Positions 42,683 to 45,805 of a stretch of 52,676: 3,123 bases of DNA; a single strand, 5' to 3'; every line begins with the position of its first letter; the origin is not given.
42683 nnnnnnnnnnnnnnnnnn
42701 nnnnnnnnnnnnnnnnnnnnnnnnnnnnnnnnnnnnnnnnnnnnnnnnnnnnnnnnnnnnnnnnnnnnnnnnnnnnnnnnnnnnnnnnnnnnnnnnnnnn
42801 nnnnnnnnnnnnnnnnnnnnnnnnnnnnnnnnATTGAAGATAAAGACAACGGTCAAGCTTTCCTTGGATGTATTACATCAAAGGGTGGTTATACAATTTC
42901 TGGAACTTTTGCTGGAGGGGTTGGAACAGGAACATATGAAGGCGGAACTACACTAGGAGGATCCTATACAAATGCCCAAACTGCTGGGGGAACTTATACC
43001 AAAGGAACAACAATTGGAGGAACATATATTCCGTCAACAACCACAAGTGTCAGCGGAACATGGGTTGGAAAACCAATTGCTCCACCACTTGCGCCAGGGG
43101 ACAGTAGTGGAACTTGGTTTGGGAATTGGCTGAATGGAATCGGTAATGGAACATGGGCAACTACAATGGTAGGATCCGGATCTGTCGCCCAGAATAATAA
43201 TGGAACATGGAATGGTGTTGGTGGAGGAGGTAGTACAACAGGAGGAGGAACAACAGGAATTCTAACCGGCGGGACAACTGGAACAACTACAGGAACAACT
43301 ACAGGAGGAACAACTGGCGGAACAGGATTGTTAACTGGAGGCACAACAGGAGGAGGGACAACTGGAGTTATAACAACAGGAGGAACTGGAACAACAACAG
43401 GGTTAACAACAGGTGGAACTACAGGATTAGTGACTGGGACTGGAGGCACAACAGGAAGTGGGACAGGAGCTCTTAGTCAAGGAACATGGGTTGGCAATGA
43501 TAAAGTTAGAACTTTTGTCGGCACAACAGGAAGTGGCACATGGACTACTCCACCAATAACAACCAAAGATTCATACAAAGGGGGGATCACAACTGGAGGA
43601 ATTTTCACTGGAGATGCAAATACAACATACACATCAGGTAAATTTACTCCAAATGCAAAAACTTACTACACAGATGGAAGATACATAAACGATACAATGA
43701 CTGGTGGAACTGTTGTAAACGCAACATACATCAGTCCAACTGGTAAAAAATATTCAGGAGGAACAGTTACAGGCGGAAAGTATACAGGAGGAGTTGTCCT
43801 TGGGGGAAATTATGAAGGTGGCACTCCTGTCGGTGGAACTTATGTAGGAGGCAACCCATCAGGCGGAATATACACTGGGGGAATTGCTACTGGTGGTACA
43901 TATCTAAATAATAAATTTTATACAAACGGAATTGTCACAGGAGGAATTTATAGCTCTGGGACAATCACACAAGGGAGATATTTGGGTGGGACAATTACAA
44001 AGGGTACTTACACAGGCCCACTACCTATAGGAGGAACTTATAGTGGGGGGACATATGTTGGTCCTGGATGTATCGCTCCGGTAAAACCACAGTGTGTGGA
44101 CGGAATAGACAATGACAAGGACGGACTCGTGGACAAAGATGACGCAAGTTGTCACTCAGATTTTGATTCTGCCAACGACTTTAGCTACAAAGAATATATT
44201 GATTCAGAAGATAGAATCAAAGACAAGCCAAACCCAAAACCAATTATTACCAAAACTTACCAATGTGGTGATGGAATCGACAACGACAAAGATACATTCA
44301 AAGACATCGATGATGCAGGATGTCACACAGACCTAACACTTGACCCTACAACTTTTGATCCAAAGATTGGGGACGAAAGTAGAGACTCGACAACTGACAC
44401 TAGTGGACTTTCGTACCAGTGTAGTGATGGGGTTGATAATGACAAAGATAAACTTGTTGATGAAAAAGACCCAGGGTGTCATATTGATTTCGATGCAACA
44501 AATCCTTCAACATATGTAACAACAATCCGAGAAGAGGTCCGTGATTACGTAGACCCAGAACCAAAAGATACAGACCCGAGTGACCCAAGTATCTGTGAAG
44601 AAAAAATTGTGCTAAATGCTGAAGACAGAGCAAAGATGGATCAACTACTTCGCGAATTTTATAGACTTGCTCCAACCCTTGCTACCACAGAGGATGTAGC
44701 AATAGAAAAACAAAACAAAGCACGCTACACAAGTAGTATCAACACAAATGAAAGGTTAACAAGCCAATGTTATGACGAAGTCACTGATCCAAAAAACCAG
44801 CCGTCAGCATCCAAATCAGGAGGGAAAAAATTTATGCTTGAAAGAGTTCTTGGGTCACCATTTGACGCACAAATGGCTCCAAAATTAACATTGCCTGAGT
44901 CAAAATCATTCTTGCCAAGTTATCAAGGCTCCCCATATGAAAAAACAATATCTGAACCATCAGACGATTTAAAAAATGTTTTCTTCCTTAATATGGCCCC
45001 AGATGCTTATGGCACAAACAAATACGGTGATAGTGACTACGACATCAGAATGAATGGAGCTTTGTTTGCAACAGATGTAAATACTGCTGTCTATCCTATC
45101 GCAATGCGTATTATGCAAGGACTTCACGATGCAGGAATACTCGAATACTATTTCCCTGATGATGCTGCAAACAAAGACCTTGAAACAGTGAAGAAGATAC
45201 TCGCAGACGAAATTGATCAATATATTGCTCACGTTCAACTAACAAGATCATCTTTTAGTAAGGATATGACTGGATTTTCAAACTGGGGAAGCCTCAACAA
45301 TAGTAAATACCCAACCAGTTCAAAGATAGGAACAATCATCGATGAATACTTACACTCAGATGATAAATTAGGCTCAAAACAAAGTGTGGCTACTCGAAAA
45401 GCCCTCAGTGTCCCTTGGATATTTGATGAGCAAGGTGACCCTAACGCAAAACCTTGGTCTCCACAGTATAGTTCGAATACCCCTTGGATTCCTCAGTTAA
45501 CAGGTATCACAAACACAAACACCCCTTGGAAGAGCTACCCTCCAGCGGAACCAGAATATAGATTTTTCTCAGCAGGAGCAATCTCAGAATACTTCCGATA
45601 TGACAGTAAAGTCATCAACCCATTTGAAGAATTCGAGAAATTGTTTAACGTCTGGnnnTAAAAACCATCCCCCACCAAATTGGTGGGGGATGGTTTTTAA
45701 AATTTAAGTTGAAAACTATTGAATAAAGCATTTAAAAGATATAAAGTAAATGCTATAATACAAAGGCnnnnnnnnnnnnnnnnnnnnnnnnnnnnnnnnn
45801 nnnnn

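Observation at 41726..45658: Giant surface protein with five Cys-bracketed Asp-rich 24-aa modules (candidate Ca-binding knots)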

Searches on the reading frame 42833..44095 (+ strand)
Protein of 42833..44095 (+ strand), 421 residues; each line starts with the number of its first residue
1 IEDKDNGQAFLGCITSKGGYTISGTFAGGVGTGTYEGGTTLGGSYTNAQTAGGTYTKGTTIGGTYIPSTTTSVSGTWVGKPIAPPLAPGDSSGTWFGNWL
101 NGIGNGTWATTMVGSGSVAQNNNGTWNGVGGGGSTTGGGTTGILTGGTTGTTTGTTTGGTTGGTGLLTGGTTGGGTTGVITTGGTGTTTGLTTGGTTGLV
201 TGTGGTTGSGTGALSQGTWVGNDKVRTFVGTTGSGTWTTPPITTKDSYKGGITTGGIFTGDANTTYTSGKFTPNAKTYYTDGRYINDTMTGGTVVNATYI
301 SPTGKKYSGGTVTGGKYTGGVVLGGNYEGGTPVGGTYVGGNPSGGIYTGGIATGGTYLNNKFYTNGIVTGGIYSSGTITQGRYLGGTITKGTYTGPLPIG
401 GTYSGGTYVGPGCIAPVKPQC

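Call 62: predict_structure(protein=window:42833-44095:+)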
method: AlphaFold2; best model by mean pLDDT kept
length: 421 residues; sequences in the alignment: 1
mean_pLDDT: 36.9   pTM: 0.19
mean pLDDT of the five models: 36.9, 32.9, 32.0, 30.3, 29.5
residues with pLDDT >= 90: 0; 70-90: 0; 50-70: 42; < 50: 379
segments of 3 or more residues with pLDDT < 50: 1-17, 23-33, 44-54, 67-383, 410-421
pLDDT, mean of each block of 10 residues (from residue 1): 39 47 49 52 47 50 50 35 32 34 29 29 32 33 36 36 39 37 38 35 34 27 28 28 29 26 27 30 35 38 37 31 36 34 28 35 40 46 48 52 51 35 31
secondary structure, 60 per line:
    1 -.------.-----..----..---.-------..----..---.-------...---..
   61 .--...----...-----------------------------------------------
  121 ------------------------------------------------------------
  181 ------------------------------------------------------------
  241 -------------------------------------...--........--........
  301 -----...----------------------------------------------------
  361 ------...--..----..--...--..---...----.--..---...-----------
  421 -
elements in order: E53-55 E59-61 E64-66 E71-73 E278-280 E283-290 E293-300 E306-308 E367-369 E382-384 E392-394 E407-409

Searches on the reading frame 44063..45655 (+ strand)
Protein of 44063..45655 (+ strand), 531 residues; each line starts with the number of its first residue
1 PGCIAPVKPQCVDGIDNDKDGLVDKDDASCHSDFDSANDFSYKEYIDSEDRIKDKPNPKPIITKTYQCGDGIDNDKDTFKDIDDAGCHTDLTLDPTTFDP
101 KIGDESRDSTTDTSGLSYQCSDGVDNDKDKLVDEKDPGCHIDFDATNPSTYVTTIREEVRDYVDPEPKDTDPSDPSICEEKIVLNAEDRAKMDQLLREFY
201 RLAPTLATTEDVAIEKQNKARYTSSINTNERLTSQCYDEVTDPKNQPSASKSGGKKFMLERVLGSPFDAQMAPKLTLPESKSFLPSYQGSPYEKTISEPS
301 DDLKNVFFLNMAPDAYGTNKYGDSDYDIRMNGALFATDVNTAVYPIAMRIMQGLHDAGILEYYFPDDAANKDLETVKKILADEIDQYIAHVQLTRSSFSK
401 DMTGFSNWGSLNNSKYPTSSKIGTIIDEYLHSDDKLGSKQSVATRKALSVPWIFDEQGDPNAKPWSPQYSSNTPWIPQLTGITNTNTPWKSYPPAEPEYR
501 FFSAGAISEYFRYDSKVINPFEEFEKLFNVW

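Call 48: predict_structure(alignment_id=A3)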
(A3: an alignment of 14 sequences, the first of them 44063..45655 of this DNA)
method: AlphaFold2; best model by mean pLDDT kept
length: 531 residues; sequences in the alignment: 14
mean_pLDDT: 49.7   pTM: 0.21
mean pLDDT of the five models: 49.7, 48.4, 48.3, 47.7, 46.0
residues with pLDDT >= 90: 3; 70-90: 123; 50-70: 74; < 50: 331
segments of 3 or more residues with pLDDT < 50: 1-7, 48-64, 108-115, 162-181, 248-347, 353-371, 375-531
pLDDT, mean of each block of 10 residues (from residue 1): 45 73 80 77 60 36 62 80 84 83 62 59 83 89 86 76 42 47 75 75 60 61 63 60 52 45 38 36 33 31 31 30 31 34 47 47 39 47 33 30 32 32 34 35 27 30 33 29 24 33 28 33 42 42
secondary structure, 60 per line:
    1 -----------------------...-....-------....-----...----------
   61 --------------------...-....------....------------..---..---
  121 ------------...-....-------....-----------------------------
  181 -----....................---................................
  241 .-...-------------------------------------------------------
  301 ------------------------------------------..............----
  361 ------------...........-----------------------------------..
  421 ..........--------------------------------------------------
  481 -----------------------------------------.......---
elements in order: H186-205 H209-241 H343-356 H373-383 H419-430 H522-528

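Call 51: fold_search(model_id=the predicted structure, library=pdb)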
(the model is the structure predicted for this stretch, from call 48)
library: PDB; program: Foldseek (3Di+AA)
matches with E <= 10: 5; with E <= 0.001: 0
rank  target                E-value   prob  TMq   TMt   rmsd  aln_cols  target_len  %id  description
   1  6erf_F                6.6e+00  0.03  0.06  0.06  16.7       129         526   19  Complex of APLF factor and Ku heterodimer bound to DNA (released 2018-10-17)
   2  6erf_D                7.0e+00  0.03  0.06  0.06  16.9       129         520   19  Complex of APLF factor and Ku heterodimer bound to DNA (released 2018-10-17)
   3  8ag4_B                7.4e+00  0.01  0.07  0.07  27.4       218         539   15  Vaccinia C16 protein bound to Ku70/Ku80 (released 2022-11-09)
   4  6erf_B                7.8e+00  0.03  0.06  0.06  16.7       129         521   19  Complex of APLF factor and Ku heterodimer bound to DNA (released 2018-10-17)
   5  9qms_L                8.3e+00  0.03  0.06  0.05  15.4       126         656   21  DNA-PK bound to 153 bp H2AX nucleosome with ATPyS (released 2026-01-14)

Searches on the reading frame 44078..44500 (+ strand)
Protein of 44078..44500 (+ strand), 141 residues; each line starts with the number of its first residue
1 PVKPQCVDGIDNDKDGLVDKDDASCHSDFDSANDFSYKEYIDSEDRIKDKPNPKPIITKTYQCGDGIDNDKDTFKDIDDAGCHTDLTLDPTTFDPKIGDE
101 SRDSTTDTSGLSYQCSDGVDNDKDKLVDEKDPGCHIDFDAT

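Call 26: search_protein_families(library=pfam, proteins=[window:44078-44500:+], max_evalue=10)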
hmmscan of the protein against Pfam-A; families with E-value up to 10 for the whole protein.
window:44078-44500:+ (141 aa): 1 family
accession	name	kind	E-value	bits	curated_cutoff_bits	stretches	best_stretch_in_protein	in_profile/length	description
PF11617.13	Cu-binding_MopE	-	0.8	10.4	27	1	6-19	17-29/30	Putative metal-binding motif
